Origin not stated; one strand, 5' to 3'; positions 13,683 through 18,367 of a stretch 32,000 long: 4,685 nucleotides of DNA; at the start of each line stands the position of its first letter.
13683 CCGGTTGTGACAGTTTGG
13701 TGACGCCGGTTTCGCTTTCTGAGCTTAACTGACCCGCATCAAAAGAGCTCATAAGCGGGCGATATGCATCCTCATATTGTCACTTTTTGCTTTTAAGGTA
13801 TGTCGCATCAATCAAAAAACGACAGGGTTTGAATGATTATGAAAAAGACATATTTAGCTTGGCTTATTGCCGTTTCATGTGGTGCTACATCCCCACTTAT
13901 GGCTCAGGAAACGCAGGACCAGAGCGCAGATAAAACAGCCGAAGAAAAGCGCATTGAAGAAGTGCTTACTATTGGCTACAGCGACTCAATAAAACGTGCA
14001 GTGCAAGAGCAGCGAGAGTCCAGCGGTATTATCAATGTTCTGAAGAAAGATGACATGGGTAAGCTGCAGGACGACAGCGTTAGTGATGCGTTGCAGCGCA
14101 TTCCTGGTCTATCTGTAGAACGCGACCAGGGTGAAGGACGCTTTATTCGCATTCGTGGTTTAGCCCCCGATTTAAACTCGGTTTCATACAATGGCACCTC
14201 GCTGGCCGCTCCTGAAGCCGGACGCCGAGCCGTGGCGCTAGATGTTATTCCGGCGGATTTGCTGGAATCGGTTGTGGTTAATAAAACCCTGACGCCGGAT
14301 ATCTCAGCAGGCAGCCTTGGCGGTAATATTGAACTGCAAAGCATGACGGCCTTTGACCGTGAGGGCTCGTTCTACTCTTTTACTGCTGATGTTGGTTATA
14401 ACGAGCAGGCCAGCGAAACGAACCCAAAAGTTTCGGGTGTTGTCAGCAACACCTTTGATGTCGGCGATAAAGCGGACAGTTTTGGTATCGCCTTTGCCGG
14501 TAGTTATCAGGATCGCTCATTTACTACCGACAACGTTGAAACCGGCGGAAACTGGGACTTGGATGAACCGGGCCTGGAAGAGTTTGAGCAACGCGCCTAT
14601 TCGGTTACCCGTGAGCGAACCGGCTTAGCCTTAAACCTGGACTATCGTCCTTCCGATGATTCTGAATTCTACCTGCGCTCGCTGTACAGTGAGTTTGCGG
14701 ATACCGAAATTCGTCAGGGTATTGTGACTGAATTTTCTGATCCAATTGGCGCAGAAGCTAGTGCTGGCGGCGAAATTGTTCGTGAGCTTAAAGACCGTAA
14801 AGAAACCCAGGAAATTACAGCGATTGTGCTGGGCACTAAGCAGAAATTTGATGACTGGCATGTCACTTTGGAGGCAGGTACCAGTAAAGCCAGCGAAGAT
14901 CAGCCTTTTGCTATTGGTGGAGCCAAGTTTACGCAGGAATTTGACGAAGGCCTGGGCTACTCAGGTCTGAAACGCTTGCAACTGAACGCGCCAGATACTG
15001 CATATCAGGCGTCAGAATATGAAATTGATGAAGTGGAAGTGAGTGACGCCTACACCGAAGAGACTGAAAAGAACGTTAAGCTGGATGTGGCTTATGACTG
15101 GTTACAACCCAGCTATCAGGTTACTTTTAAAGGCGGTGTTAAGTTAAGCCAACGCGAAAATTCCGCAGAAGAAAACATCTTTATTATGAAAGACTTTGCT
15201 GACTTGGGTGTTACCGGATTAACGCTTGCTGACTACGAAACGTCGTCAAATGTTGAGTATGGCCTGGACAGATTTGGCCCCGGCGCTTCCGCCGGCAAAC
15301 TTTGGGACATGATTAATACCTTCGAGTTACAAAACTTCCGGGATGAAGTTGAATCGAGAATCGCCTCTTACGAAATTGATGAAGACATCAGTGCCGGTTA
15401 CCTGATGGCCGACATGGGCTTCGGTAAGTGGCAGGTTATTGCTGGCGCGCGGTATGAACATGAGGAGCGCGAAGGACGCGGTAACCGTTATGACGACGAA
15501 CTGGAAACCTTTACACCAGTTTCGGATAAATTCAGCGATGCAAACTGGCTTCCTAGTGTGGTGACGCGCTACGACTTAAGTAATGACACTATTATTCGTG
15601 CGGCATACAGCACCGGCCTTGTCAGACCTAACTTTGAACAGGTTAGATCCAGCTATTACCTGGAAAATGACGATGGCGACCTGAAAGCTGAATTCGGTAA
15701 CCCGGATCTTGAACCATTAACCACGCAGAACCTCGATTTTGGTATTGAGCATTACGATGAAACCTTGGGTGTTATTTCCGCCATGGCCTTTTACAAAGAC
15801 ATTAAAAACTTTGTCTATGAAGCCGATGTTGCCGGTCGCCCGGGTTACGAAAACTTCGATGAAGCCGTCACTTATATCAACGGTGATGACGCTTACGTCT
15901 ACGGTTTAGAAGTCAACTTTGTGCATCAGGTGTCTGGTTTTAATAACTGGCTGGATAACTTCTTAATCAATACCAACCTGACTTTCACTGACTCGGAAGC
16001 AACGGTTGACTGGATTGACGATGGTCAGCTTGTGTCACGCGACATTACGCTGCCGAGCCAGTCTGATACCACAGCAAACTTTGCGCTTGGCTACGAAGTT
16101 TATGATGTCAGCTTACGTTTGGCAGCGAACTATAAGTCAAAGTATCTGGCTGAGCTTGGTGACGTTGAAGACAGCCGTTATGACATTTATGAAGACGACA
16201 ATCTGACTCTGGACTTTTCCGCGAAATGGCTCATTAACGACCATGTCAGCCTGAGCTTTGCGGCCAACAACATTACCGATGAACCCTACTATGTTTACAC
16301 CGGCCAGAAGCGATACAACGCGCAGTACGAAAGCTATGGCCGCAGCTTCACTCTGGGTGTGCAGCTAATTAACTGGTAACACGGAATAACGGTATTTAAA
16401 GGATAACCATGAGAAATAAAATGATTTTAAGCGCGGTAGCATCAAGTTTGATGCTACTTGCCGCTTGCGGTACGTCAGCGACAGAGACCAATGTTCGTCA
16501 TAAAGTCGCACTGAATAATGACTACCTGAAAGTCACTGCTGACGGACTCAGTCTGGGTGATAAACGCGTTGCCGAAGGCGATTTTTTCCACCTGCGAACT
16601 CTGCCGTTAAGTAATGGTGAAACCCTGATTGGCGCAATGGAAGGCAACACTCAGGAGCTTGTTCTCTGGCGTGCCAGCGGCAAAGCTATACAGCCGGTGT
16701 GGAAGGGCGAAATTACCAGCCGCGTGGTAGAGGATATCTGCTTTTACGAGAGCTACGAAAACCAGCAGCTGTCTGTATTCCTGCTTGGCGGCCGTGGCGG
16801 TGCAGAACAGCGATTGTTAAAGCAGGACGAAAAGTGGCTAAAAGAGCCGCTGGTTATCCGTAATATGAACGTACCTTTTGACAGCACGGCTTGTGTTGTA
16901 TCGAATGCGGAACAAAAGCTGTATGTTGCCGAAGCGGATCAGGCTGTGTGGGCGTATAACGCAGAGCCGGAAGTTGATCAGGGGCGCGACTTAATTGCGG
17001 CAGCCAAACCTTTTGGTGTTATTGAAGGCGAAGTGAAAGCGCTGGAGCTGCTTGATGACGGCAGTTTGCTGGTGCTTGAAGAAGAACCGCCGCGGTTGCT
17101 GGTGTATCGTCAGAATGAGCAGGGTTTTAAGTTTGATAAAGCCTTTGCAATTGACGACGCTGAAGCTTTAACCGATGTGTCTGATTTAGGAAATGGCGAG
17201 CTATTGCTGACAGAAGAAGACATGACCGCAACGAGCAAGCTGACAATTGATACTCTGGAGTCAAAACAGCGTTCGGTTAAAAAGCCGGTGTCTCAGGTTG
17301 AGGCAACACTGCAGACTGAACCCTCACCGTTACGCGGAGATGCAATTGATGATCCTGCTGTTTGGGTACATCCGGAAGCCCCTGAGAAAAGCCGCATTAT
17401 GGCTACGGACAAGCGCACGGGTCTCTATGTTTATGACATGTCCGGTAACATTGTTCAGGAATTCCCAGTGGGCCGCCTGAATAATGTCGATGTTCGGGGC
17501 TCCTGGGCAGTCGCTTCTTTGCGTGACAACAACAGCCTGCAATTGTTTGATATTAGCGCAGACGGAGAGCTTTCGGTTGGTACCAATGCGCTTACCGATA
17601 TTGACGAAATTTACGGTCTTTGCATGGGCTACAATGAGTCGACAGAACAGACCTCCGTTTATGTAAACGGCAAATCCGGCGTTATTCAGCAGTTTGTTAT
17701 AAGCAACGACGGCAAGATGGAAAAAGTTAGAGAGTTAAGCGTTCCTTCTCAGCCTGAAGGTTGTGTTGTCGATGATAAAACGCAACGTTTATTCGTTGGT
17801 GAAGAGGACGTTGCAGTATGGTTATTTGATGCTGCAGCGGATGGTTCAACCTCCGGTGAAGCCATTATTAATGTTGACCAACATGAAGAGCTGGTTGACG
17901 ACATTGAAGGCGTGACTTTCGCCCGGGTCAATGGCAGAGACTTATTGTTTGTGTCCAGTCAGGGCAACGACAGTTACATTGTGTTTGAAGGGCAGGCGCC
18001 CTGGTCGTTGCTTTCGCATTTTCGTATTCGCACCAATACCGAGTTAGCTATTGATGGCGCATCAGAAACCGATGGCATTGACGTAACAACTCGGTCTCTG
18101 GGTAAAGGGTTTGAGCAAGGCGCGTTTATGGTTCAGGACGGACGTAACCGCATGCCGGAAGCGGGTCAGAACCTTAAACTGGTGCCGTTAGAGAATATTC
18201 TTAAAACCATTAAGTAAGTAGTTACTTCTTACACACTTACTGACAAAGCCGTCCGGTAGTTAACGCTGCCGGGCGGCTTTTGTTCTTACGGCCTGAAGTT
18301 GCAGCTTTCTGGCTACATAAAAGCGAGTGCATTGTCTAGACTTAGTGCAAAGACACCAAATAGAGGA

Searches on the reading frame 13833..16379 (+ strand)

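Call 75: search_protein_families(library=pfam, proteins=[window:13833-16379:+], max_evalue=0.0001)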
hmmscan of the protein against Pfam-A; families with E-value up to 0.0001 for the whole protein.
window:13833-16379:+ (848 aa): 3 families
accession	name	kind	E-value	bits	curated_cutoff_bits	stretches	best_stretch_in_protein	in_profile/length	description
PF00593.30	TonB_dep_Rec_b-barrel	-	2.5e-36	126.9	27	1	364-814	22-436/436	TonB dependent receptor-like, beta-barrel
PF14905.12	OMP_b-brl_3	-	1.5e-23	83.9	27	1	505-843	100-406/408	Outer membrane protein beta-barrel family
PF07715.20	Plug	-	1.3e-15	58.3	23.9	1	60-164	2-106/107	TonB-dependent Receptor Plug Domain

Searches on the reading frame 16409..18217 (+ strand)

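Call 75: search_protein_families(library=pfam, proteins=[window:16409-18217:+], max_evalue=0.0001)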
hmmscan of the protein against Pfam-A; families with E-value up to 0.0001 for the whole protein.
window:16409-18217:+ (602 aa): 1 family
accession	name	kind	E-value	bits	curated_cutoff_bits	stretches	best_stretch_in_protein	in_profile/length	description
PF02333.21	Phytase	-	5.3e-71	240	21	2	283-599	20-355/375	Phytase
